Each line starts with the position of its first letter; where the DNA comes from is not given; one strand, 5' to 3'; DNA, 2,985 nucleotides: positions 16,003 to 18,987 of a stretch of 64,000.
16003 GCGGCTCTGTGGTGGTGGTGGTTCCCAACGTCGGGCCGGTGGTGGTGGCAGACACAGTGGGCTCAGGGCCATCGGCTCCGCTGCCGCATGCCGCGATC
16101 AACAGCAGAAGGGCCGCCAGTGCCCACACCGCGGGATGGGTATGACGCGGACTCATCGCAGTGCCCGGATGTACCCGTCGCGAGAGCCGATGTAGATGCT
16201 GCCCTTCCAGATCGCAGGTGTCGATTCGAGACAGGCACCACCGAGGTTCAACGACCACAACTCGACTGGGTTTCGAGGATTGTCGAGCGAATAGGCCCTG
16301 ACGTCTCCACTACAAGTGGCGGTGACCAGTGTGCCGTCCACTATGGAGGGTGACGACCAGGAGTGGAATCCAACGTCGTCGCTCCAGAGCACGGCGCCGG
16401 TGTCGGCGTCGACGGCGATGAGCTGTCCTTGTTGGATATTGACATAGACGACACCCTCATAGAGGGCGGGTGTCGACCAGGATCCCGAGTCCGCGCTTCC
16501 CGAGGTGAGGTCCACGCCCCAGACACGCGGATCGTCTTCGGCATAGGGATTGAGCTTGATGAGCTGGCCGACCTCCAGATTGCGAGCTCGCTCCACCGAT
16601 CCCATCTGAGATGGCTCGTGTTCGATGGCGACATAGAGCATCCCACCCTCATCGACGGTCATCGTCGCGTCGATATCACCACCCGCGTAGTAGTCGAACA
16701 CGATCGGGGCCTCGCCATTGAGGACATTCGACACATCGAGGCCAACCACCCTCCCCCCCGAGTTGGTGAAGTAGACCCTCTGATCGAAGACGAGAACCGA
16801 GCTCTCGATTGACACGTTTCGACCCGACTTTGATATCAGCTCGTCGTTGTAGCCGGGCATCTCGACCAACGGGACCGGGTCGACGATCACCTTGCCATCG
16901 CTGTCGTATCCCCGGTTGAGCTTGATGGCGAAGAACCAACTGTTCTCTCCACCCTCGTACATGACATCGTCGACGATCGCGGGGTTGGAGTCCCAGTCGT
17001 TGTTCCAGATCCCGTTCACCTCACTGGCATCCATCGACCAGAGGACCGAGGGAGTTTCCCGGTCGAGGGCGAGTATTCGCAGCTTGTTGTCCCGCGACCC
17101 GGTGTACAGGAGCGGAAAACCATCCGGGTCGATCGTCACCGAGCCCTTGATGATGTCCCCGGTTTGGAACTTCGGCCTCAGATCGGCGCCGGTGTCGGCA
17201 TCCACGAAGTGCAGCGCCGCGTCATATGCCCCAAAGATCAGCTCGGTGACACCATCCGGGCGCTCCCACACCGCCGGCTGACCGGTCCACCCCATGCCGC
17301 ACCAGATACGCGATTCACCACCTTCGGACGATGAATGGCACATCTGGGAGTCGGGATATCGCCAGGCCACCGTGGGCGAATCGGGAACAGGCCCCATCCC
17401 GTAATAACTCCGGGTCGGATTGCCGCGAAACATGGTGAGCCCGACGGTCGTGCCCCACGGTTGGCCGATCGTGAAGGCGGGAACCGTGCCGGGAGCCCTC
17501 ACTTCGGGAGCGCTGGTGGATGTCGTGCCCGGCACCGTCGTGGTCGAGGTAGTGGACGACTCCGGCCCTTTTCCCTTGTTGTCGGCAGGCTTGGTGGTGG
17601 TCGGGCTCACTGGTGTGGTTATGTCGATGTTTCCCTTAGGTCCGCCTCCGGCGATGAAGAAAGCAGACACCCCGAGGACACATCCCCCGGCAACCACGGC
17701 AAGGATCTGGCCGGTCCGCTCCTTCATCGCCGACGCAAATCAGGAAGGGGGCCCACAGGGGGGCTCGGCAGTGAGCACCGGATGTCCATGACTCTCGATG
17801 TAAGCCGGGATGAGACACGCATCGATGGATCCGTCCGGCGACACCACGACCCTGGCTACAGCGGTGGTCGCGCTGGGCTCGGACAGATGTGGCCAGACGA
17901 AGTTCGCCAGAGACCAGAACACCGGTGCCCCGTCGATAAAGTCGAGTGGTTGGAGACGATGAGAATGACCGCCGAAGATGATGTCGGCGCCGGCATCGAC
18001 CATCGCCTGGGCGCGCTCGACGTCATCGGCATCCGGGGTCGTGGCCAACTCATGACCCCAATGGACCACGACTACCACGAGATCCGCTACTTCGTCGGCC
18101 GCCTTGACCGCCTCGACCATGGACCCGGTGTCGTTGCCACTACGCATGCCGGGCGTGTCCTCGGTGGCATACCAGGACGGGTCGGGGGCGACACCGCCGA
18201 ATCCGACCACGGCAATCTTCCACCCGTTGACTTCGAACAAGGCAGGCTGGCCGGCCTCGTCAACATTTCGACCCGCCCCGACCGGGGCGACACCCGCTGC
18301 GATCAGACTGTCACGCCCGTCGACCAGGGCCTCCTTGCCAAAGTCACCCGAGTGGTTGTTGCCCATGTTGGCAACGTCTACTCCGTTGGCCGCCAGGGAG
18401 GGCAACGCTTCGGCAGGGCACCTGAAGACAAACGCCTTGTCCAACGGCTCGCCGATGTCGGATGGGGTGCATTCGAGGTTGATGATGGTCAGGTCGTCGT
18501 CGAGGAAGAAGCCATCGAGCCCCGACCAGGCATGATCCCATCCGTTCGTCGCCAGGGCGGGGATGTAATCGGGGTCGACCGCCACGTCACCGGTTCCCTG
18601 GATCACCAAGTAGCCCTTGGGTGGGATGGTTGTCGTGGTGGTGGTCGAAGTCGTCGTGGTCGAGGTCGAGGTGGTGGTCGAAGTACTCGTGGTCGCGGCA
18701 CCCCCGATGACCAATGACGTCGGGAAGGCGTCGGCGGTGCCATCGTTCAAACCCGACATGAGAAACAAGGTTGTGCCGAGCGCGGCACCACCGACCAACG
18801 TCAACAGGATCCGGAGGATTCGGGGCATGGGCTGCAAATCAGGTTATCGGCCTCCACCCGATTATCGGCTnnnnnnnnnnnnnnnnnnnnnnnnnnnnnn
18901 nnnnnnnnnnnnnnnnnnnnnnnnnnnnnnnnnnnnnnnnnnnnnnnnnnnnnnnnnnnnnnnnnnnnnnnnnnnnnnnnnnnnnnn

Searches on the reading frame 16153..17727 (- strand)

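Call 7: search_protein_families(library=pfam, proteins=[window:16153-17727:-])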
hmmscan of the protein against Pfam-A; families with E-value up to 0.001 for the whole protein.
window:16153-17727:- (524 aa): 3 families
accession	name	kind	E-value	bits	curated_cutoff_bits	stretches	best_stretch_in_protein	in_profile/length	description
PF13570.13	Beta-prop_ACSF4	-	1.2e-18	68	133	2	416-523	135-241/329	Beta-alanine-activating enzyme, beta-propeller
PF13360.13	PQQ_2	-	8.8e-12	45.6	27.6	1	397-520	11-130/233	Outer membrane protein assembly factor BamB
PF01011.28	PQQ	-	1.1e-06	28.2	26.7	1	414-453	47-86/595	Glucose/ethanol/alcohol dehydrogenase, beta-propeller domain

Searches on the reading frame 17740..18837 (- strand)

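Call 7: search_protein_families(library=pfam, proteins=[window:17740-18837:-])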
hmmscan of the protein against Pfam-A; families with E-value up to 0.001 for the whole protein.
window:17740-18837:- (365 aa): 1 family
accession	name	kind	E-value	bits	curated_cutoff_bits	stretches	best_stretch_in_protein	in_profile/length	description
PF09587.15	PGA_cap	-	1.5e-57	195.5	27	1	82-314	5-252/255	Bacterial capsule synthesis protein PGA_cap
